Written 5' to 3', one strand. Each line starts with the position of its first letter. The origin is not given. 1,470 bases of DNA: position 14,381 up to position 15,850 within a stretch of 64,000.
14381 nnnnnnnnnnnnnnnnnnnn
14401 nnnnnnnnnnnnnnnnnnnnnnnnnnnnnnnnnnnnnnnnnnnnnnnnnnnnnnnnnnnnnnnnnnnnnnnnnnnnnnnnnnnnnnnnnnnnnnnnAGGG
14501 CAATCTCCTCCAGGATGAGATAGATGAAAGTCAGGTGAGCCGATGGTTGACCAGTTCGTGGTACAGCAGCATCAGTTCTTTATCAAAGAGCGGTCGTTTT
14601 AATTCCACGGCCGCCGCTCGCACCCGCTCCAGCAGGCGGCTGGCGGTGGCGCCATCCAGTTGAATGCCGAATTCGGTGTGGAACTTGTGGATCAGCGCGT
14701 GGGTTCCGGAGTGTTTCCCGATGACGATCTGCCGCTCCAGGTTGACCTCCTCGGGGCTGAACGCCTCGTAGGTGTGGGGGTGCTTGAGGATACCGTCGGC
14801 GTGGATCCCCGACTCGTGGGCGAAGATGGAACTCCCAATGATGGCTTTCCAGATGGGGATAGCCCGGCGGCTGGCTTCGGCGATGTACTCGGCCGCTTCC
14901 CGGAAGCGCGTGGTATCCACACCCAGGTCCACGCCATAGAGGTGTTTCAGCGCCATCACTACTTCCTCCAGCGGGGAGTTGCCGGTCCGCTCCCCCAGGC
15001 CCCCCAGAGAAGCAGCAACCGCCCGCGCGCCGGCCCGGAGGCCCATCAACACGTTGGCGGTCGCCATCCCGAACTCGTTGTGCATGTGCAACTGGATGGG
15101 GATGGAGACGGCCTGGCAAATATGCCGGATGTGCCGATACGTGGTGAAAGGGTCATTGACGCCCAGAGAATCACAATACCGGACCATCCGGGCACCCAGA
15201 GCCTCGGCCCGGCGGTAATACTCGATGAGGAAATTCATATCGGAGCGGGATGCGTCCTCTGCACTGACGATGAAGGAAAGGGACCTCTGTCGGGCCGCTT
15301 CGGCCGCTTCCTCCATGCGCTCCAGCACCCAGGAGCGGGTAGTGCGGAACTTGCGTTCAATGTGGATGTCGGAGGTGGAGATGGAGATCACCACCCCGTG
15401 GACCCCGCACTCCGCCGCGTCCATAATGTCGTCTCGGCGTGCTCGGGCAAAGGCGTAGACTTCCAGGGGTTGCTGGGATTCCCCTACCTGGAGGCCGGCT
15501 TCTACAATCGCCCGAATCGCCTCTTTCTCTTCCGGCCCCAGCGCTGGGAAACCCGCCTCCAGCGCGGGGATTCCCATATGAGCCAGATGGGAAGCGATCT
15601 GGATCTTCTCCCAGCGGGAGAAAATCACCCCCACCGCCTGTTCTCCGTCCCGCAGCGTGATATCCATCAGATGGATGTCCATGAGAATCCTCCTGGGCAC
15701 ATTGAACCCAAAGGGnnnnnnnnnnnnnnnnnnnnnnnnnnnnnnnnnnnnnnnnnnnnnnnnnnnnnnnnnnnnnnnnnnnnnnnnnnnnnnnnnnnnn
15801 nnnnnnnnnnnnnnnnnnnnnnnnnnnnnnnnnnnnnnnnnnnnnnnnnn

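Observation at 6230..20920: Eleven co-directional genes (homocitrate synthase through carAB to an HDAC-fold deacetylase) under one promoter-attenuator, a candidate super-operon for 2-oxoacid chain elongation and Lys/Arg/Pro/Leu/Ile precursor supply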

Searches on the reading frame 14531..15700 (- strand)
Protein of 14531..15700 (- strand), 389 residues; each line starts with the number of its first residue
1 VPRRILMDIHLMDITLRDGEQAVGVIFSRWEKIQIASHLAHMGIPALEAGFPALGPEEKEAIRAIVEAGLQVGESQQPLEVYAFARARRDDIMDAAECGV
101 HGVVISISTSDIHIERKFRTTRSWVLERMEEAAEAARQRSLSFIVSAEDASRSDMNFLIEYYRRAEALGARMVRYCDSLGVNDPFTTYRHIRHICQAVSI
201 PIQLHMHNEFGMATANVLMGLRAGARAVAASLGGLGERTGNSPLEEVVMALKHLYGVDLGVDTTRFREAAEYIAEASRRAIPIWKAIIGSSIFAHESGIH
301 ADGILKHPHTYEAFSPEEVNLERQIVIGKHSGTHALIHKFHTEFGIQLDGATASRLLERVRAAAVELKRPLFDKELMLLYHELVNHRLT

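Call 3: search_protein_families(library=ncbifam, proteins=[window:14531-15700:-], max_evalue=0.00001)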
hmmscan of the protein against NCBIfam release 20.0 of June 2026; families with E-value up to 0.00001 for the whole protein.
window:14531-15700:- (389 aa): 26 families (the best 25 are shown)
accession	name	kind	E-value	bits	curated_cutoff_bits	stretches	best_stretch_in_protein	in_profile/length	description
TIGR02660.1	nifV_homocitr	equivalog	9.5e-130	433.1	462.9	1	9-380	2-365/365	homocitrate synthase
NF002085.0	PRK00915.1-2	subfamily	3.3e-105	352.7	517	1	7-385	12-381/504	2-isopropylmalate synthase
TIGR02090.1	LEU1_arch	subfamily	1e-104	350.6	484.75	1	9-363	1-347/363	isopropylmalate/citramalate/homocitrate synthases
NF041069.1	IPMS_Sufob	equivalog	3e-90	303.2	600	1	10-365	2-351/371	isopropylmalate synthase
NF002086.0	PRK00915.1-3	equivalog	1.3e-84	284.6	532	1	8-383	6-384/516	2-isopropylmalate synthase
TIGR00973.1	leuA_bact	equivalog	2.3e-77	260.5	598.7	1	9-381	2-377/494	2-isopropylmalate synthase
NF002087.0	PRK00915.1-4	equivalog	4.5e-77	259.7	729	1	10-380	8-382/516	2-isopropylmalate synthase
NF002088.0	PRK00915.1-5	equivalog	1.4e-75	254.7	697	1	8-379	3-377/514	2-isopropylmalate synthase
TIGR02146.1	LysS_fung_arch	equivalog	1.3e-73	248.3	413.55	1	11-361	1-343/344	homocitrate synthase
NF002084.0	PRK00915.1-1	equivalog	2.5e-60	204.5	748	1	9-347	5-347/523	2-isopropylmalate synthase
TIGR00977.1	citramal_synth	equivalog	4.2e-47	160.6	450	1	9-352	2-352/526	citramalate synthase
NF042434.1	IPMS_Lepto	equivalog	2.3e-42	145.3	500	1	8-363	5-369/374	2-isopropylmalate synthase LeuA2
NF042433.1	CitmalDyn_Leptosp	equivalog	6e-39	134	950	1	9-360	8-361/514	(R)-citramalate synthase CimA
NF006049.0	PRK08195.1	subfamily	1.5e-22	80.1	229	1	8-276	7-269/344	4-hyroxy-2-oxovalerate/4-hydroxy-2-oxopentanoic acid aldolase,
TIGR03217.1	4OH_2_O_val_ald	equivalog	2.7e-20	72.9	286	1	150-275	137-263/334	4-hydroxy-2-oxovalerate aldolase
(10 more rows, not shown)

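Call 4: search_protein_families(library=pfam, proteins=[window:14531-15700:-], max_evalue=0.00001)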
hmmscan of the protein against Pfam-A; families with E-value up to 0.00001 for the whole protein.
window:14531-15700:- (389 aa): 2 families
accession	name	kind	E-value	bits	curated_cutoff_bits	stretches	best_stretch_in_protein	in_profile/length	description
PF00682.25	HMGL-like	-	2.8e-74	250.2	29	1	9-272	2-259/260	HMGL-like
PF22617.1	HCS_D2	-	1.6e-22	80.1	27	1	287-365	1-79/82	Homocitrate synthase post-HMGL domain-like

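Call 20: search_solved_structures(query=window:14531-15700:-, max_evalue=1e-20)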
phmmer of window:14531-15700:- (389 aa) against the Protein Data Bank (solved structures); distinct sequences matched with E-value up to 1e-20: 10.
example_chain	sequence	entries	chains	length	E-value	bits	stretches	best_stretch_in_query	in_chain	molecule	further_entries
6ktq_A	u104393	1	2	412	2.5e-60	208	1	3-362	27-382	Homocitrate synthase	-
6e1j_A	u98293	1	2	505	4.5e-58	200.6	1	9-376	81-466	2-isopropylmalate synthase, A genome specific 1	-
3rmj_A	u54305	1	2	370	6.3e-57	196.8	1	10-353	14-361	2-isopropylmalate synthase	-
3eeg_A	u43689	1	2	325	3.9e-47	164.6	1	9-314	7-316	2-isopropylmalate synthase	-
3ivs_A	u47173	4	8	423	6.3e-44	154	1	9-365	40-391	Homocitrate synthase, mitochondrial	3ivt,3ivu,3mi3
3ewb_X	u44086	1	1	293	1.2e-40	143.2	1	7-282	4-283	2-isopropylmalate synthase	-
4ov4_A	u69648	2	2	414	9.4e-32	114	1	8-385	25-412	2-isopropylmalate synthase | isopropylmalate synthase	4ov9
3a9i_A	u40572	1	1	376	6.8e-30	107.9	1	10-365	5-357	Homocitrate synthase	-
2ztj_A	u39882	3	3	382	9e-30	107.5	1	10-365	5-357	Homocitrate synthase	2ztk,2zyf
3ble_A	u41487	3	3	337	5.5e-29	104.9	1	8-307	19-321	Citramalate synthase from Leptospira interrogans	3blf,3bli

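Call 63: find_homologous_proteins(query=window:14531-15700:-, max_evalue=1e-30)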
Query window:14531-15700:- (389 aa): 7955 proteins with E <= 1e-30 among 8000 candidates; the best 120 are listed.
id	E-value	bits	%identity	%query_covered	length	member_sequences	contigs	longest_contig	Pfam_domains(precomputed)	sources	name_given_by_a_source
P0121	2.3e-249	845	100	98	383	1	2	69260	PF22617.2,PF00682.26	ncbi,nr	ncbi:MAG: homoaconitate hydratase [Anaerolineae bacterium]|nr:homoaconitate hydratase [Anaerolineae 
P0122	2.2e-224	763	90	98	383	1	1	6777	PF22617.2,PF00682.26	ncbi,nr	ncbi:MAG: homocitrate synthase family protein [Anaerolineae bacterium]|nr:homocitrate synthase famil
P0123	3.0e-224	762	90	98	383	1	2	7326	PF22617.2,PF00682.26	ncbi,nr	ncbi:MAG: homocitrate synthase family protein [Anaerolineae bacterium]|nr:homocitrate synthase famil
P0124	4.8e-223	758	89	98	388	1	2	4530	PF22617.2,PF00682.26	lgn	-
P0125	2.8e-222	756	89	98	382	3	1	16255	PF22617.2,PF00682.26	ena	-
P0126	2.1e-218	743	87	97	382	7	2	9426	PF22617.2,PF00682.26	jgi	jgi:homocitrate synthase NifV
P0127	3.2e-191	654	75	97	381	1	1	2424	PF22617.2,PF00682.26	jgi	-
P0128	3.0e-190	650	76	97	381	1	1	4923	PF22617.2,PF00682.26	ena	-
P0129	4.1e-188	643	76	96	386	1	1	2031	PF22617.2,PF00682.26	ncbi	ncbi:MAG: homocitrate synthase family protein [Anaerolineae bacterium]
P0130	5.7e-185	633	74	98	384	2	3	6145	PF22617.2,PF00682.26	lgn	-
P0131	7.1e-185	633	75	97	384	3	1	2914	PF22617.2,PF00682.26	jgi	-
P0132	2.9e-184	631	73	97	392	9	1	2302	PF22617.2,PF00682.26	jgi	jgi:homocitrate synthase NifV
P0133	5.6e-184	630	75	96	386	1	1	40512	PF22617.2,PF00682.26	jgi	jgi:homocitrate synthase NifV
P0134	1.3e-183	629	75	97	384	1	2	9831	PF22617.2,PF00682.26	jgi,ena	-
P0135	2.1e-183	628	74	97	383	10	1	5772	PF22617.2,PF00682.26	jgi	-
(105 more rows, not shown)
